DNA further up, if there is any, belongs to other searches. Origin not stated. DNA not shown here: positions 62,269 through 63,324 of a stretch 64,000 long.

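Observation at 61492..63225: Tandem cassettes encoding paralogous DnaA-domain-IV-like proteins, each with the same promoter and hairpin terminator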

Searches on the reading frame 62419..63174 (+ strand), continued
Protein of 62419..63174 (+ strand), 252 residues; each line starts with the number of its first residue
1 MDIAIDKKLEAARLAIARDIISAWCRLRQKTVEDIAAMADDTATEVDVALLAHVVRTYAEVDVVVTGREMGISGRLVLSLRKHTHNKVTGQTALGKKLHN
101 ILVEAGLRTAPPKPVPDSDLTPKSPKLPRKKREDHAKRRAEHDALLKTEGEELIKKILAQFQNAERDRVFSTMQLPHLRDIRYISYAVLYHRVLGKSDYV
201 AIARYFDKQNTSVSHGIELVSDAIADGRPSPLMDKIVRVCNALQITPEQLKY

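Call 54: search_protein_families(library=pfam, proteins=[P0003, P0004, P0005, P0006, P0007, P0008, P0009, P0010, P0011, P0012], max_evalue=1)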
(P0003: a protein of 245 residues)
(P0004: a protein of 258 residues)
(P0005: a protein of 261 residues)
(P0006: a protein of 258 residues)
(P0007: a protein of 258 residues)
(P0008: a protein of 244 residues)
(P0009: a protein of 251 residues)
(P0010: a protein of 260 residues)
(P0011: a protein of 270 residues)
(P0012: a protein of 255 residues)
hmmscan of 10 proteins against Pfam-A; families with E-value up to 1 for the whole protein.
P0003 (245 aa): 1 family
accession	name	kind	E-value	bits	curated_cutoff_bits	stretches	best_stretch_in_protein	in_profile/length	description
PF11005.13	DUF2844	-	0.045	14.1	22.4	1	161-215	34-88/130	Protein of unknown function (DUF2844)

P0004 (258 aa): 3 families
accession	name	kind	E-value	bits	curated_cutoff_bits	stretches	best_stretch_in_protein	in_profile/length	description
PF22458.1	RsmF-B_ferredox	-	0.034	14.7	27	1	82-118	23-59/74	Methyltr_RsmF/B-like, ferredoxin-like domain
PF08479.16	POTRA_2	-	0.038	14.3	24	1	88-119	28-59/76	POTRA domain, ShlB-type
PF01206.22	TusA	-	0.07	13.4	28.6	0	198-217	35-54/70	Sulfurtransferase TusA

P0005 (261 aa): 3 families
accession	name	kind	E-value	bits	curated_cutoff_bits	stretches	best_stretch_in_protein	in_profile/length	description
PF08028.16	Acyl-CoA_dh_2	-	0.073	13.8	22.7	0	7-49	32-74/134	Acyl-CoA dehydrogenase, C-terminal domain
PF09077.16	Phage-MuB_C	-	0.11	12.8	25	1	99-134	12-47/78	Mu B transposition protein, C terminal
PF19360.4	TadB_TadC_N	-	0.12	12.6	27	1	167-224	50-105/143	TadB/TadC N-terminal domain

P0006 (258 aa): 2 families
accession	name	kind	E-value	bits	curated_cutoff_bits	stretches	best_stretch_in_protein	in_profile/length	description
PF08299.17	Bac_DnaA_C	-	0.16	12.4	31.5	0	158-220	8-68/69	Bacterial dnaA protein helix-turn-helix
PF23589.2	WH_AprA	-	0.44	11.6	27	0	68-118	5-54/94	AprA winged helix domain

P0007 (258 aa): 1 family
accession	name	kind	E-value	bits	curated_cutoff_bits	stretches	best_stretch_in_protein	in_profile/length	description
PF08299.17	Bac_DnaA_C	-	0.00068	20.1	31.5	1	170-225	16-69/69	Bacterial dnaA protein helix-turn-helix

P0008 (244 aa): 2 families
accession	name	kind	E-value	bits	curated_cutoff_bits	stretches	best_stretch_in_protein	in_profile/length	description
PF08299.17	Bac_DnaA_C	-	0.13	12.8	31.5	1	159-214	15-69/69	Bacterial dnaA protein helix-turn-helix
PF10374.15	EST1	-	0.26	12.2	25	1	88-160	60-129/135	Telomerase activating protein Est1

P0009 (251 aa): 0 families

P0010 (260 aa): 1 family
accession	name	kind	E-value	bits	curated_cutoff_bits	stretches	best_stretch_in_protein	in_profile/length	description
PF13730.12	HTH_36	-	0.1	12.8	25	1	194-218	20-47/55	Helix-turn-helix domain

P0011 (270 aa): 0 families

P0012 (255 aa): 0 families

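Call 55: search_protein_families(library=pfam, proteins=[P0013, P0014, P0015, P0016, P0017, P0018, P0019, P0020, P0021], max_evalue=1)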
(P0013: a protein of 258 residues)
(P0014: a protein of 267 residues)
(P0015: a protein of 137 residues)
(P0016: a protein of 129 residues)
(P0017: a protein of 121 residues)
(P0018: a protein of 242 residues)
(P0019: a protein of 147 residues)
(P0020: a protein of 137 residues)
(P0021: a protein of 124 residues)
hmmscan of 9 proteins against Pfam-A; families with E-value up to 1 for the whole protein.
P0013 (258 aa): 0 families

P0014 (267 aa): 1 family
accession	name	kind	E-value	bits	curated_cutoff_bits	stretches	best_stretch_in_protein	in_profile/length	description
PF05269.17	Phage_CII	-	0.1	13.3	21.3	1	140-210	5-72/91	Bacteriophage CII protein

P0015 (137 aa): 1 family
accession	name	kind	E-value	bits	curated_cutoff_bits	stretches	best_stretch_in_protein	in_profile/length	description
PF08299.17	Bac_DnaA_C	-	0.019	15.4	31.5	1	47-75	14-42/69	Bacterial dnaA protein helix-turn-helix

P0016 (129 aa): 1 family
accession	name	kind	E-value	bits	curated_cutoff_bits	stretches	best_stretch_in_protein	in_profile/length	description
PF22977.2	WHD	-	0.023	14.7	27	1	55-115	139-199/221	Winged helix domain, variant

P0017 (121 aa): 0 families

P0018 (242 aa): 2 families
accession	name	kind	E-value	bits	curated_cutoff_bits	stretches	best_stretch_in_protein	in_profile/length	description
PF08617.15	CGI-121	-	0.019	15.4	25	1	160-231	46-115/159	Kinase binding protein CGI-121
PF05166.18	YcgL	-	0.12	13.1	25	1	179-221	18-60/73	YcgL domain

P0019 (147 aa): 4 families
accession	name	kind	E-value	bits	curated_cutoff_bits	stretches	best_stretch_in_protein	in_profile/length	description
PF08299.17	Bac_DnaA_C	-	0.00082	19.8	31.5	1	49-108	11-69/69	Bacterial dnaA protein helix-turn-helix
PF09048.16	Cro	-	0.14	12.6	32.7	1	89-107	17-35/59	Cro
PF06530.18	Phage_antitermQ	-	0.19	12.1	26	1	73-112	70-106/118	Phage antitermination protein Q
PF18024.7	HTH_50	-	0.22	11.7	27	1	71-102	14-41/50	Helix-turn-helix domain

P0020 (137 aa): 1 family
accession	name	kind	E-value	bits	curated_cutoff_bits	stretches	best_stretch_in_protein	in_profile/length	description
PF21122.3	KA1_BRSK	-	0.026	15.1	27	1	63-127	29-90/113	BRSK1/2 KA1 domain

P0021 (124 aa): 1 family
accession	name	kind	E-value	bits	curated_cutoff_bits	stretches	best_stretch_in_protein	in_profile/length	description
PF04966.18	OprB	-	0.28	11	22.9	1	48-91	271-314/372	Carbohydrate-selective porin, OprB family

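Call 58: find_encoding_contigs(protein=P0005, flank=6000, max_places=4)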
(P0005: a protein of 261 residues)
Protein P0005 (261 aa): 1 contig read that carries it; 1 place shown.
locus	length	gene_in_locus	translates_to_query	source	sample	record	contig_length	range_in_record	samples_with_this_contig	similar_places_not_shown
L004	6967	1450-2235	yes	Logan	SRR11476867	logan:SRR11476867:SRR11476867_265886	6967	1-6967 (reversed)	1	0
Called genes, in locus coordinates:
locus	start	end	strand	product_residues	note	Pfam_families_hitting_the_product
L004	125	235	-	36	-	-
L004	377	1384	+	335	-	PF06068:TIP49 (faint), PF05496:RuvB_N, PF01078:Mg_chelatase (faint), PF13191:AAA_16 (weak), PF07728:AAA_5, PF00004:AAA, PF17864:AAA_lid_4, PF05491:WHD_RuvB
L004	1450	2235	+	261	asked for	-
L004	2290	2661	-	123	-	-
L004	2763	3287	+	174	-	-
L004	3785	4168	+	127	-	-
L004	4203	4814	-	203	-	PF10755:DUF2585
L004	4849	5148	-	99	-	-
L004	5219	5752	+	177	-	PF20772:TACO1_YebC_N, PF01709:Transcrip_reg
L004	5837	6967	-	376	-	?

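Call 59: find_encoding_contigs(protein=P0011, flank=6000, max_places=4)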
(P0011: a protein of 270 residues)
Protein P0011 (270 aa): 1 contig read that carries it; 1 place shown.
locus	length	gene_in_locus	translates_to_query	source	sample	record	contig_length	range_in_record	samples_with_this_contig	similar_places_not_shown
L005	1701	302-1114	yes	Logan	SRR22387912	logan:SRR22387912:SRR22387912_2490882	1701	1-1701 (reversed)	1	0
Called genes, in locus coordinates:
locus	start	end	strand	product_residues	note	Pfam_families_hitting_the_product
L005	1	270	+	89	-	?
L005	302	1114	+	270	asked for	-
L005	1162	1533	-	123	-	PF02325:CCB3_YggT (weak)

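Call 60: find_encoding_contigs(protein=P0015, flank=6000, max_places=4)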
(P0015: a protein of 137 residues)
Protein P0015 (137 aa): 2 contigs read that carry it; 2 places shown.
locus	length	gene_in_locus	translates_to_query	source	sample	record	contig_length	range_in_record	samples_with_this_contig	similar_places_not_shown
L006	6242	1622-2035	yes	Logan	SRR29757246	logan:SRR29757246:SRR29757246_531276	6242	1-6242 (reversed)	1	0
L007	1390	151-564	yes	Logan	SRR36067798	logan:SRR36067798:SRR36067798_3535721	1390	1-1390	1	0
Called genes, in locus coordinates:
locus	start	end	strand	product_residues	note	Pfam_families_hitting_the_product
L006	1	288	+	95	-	?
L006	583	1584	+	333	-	PF06068:TIP49 (faint), PF01078:Mg_chelatase (faint), PF05496:RuvB_N, PF13191:AAA_16 (weak), PF00004:AAA, PF07728:AAA_5, PF17864:AAA_lid_4, PF05491:WHD_RuvB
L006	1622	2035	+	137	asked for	-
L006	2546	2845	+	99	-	PF06233:Usg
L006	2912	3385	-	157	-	PF07681:DoxX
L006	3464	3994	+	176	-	PF20772:TACO1_YebC_N, PF01709:Transcrip_reg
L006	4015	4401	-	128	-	-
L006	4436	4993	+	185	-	PF02075:RuvC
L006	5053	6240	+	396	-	?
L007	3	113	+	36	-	?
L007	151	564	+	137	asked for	-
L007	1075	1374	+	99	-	PF06233:Usg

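Call 61: find_encoding_contigs(protein=P0019, flank=6000, max_places=4)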
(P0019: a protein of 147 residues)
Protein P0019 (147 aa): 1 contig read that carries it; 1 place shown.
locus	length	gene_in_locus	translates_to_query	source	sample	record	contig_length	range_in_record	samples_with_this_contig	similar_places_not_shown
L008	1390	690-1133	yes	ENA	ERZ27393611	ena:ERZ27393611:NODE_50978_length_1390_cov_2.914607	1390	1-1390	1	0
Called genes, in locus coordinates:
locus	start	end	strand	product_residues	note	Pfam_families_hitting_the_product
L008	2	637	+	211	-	?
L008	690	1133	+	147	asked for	-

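Call 63: list_cluster_members(proteins=[P0002, P0003, P0004, P0005, P0006, P0007, P0008, P0009, P0010, P0011])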
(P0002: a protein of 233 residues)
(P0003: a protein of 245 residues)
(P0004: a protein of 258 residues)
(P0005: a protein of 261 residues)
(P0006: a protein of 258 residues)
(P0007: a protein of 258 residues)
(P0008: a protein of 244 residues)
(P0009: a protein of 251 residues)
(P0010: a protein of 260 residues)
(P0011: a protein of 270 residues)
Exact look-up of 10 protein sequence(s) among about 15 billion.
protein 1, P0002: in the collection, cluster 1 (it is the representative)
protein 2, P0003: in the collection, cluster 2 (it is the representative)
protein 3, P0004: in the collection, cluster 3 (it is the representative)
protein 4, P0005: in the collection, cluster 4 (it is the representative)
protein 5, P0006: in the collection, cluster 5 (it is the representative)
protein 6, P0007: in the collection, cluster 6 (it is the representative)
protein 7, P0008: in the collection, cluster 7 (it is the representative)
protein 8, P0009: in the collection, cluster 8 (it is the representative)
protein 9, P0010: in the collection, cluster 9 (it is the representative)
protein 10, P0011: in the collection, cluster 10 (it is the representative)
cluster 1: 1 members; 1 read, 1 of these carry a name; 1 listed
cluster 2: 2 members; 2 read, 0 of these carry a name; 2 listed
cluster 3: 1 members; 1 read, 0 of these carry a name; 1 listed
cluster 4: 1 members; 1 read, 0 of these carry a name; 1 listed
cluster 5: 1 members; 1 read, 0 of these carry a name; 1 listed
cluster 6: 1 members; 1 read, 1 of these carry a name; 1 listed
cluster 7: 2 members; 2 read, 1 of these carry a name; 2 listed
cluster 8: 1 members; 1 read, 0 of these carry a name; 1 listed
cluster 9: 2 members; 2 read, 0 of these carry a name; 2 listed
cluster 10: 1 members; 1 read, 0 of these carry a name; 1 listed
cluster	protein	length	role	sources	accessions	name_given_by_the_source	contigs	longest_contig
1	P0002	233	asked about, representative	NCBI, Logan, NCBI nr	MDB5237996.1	MAG: hypothetical protein JWM46_266 [Candidatus Kaiserbacteria bacterium] | hypothetical protein [Candidatus Kaiserbacteria bacterium]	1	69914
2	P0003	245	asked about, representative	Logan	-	-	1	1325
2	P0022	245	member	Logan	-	-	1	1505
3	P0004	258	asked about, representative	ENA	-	-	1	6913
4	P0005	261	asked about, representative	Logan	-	-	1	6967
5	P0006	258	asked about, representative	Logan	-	-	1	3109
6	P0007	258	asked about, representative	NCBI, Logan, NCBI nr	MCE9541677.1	hypothetical protein K8R03_03955 [Candidatus Kaiserbacteria bacterium] | hypothetical protein [Candidatus Kaiserbacteria bacterium]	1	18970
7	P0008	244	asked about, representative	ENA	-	-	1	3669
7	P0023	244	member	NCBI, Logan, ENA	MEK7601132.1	MAG: hypothetical protein AAB480_01180 [Patescibacteria group bacterium]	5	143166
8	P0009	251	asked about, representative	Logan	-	-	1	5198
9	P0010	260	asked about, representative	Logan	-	-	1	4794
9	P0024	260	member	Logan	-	-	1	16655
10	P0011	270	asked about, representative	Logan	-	-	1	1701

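Call 65: find_encoding_contigs(protein=P0007, flank=8000, max_places=3)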
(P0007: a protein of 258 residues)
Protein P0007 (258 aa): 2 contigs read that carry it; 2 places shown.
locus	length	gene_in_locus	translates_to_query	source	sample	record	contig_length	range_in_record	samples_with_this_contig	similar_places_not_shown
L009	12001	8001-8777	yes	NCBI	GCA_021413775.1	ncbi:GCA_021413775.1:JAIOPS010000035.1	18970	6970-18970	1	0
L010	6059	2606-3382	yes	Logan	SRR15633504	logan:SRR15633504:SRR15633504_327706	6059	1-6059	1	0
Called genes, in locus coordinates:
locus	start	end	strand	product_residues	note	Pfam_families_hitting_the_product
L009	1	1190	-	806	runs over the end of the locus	PF02739:5_3_exonuc_N, PF01367:5_3_exonuc, PF00476:DNA_pol_A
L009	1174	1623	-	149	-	PF02367:TsaE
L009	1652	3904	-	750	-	-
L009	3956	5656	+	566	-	PF05157:MshEN (faint), PF00437:T2SSE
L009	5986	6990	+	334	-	PF06068:TIP49 (faint), PF01078:Mg_chelatase (faint), PF05496:RuvB_N, PF13191:AAA_16 (weak), PF00004:AAA, PF07728:AAA_5, PF17864:AAA_lid_4, PF05491:WHD_RuvB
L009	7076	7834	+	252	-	PF08299:Bac_DnaA_C (weak)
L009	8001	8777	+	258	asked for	-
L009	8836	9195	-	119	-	PF02325:CCB3_YggT (weak)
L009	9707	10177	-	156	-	PF07681:DoxX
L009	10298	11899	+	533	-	PF01565:FAD_binding_4, PF04030:ALO (weak)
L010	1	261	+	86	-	?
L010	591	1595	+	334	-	PF06068:TIP49 (faint), PF01078:Mg_chelatase (faint), PF05496:RuvB_N, PF13191:AAA_16 (weak), PF00004:AAA, PF07728:AAA_5, PF17864:AAA_lid_4, PF05491:WHD_RuvB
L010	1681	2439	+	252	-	PF08299:Bac_DnaA_C (weak)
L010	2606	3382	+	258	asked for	-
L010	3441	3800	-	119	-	PF02325:CCB3_YggT (weak)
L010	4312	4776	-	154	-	PF07681:DoxX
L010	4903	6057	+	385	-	?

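Call 66: find_encoding_contigs(protein=P0023, flank=8000, max_places=3)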
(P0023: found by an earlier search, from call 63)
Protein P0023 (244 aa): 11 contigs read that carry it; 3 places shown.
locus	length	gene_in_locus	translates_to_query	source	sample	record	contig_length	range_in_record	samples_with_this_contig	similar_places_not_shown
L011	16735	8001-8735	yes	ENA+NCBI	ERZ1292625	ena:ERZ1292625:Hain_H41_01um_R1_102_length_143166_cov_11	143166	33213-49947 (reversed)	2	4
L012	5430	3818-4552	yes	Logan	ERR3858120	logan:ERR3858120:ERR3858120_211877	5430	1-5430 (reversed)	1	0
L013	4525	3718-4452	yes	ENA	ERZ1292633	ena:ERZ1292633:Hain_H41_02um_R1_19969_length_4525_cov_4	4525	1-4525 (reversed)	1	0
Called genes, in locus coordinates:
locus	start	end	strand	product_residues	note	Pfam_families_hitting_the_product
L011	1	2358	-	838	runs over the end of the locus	-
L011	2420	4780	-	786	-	-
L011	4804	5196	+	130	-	-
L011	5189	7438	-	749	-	-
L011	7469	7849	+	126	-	-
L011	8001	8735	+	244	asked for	-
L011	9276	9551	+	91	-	PF06233:Usg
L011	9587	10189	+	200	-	PF20772:TACO1_YebC_N, PF01709:Transcrip_reg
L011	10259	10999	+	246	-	PF13328:HD_4 (weak)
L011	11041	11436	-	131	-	-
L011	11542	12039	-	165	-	PF01988:VIT1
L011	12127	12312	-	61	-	-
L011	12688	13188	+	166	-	PF02075:RuvC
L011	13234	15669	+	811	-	PF00912:Transgly, PF00905:Transpeptidase, PF17957:Big_7 (weak)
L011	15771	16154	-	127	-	-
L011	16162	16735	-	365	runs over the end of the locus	PF00712:DNA_pol3_beta, PF02767:DNA_pol3_beta_2, PF02768:DNA_pol3_beta_3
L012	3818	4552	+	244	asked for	-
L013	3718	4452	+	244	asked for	-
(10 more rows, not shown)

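Call 75: fold_search(model_id=the predicted structure, library=viral)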
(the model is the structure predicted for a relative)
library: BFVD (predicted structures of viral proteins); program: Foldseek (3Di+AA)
matches with E <= 10: 331; with E <= 0.001: 0
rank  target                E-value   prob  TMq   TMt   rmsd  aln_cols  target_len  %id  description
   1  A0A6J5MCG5            1.3e-02  1.00  0.37  0.67   2.2       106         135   16  Chromosomal replication initiator, DnaA C-terminal [uncultured Caudovirales phage]
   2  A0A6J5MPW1            3.5e-02  1.00  0.33  0.52  17.2       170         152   13  Chromosomal replication initiator, DnaA C-terminal [uncultured Caudovirales phage]
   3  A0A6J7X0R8            3.5e-02  1.00  0.34  0.45  12.9       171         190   19  Chromosomal replication initiator, DnaA C-terminal [uncultured Caudovirales phage]
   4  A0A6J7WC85            4.2e-02  1.00  0.32  0.65   1.9        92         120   18  Chromosomal replication initiator, DnaA C-terminal [uncultured Caudovirales phage]
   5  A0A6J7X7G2            6.6e-02  1.00  0.32  0.67   2.3        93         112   22  Chromosomal replication initiator, DnaA C-terminal [uncultured Caudovirales phage]
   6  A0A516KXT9            7.0e-02  1.00  0.35  0.57   3.8       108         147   13  (no name in the UniProt tables at hand)
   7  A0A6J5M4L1            7.3e-02  1.00  0.33  0.56  17.8       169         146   12  Chromosomal replication initiator, DnaA C-terminal [uncultured Caudovirales phage]
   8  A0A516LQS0            8.0e-02  1.00  0.28  0.53   4.4       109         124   15  (no name in the UniProt tables at hand)
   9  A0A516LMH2            8.3e-02  1.00  0.33  0.61   6.2        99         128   19  (no name in the UniProt tables at hand)
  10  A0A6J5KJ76            9.5e-02  1.00  0.31  0.73   2.5        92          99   14  Chromosomal replication initiator, DnaA C-terminal [uncultured Caudovirales phage]
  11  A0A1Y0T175            9.5e-02  0.96  0.29  0.34  17.3       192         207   14  (no name in the UniProt tables at hand)
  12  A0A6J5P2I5            1.2e-01  1.00  0.37  0.68   2.3       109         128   22  Chromosomal replication initiator, DnaA C-terminal [uncultured Caudovirales phage]
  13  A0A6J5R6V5            1.2e-01  1.00  0.30  0.26  16.7       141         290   13  Chromosomal replication initiator, DnaA C-terminal [uncultured Caudovirales phage]
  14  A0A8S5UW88            1.2e-01  0.28  0.17  0.12  31.3       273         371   16  Helix-turn-helix domain protein [Siphoviridae sp. ctgaU3]
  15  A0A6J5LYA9            1.3e-01  1.00  0.31  0.45   2.8        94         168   15  Chromosomal replication initiator, DnaA C-terminal [uncultured Caudovirales phage]
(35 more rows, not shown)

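Call 76: search_protein_families(library=pfam, proteins=[L009:7076-7831:+], max_evalue=0.01)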
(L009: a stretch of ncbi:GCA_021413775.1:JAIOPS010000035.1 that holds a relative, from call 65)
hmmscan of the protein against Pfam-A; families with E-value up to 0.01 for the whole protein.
L009:7076-7831:+ (252 aa): 1 family
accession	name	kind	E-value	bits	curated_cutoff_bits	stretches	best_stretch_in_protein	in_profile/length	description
PF08299.17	Bac_DnaA_C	-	2.2e-06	28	31.5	1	143-197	2-57/69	Bacterial dnaA protein helix-turn-helix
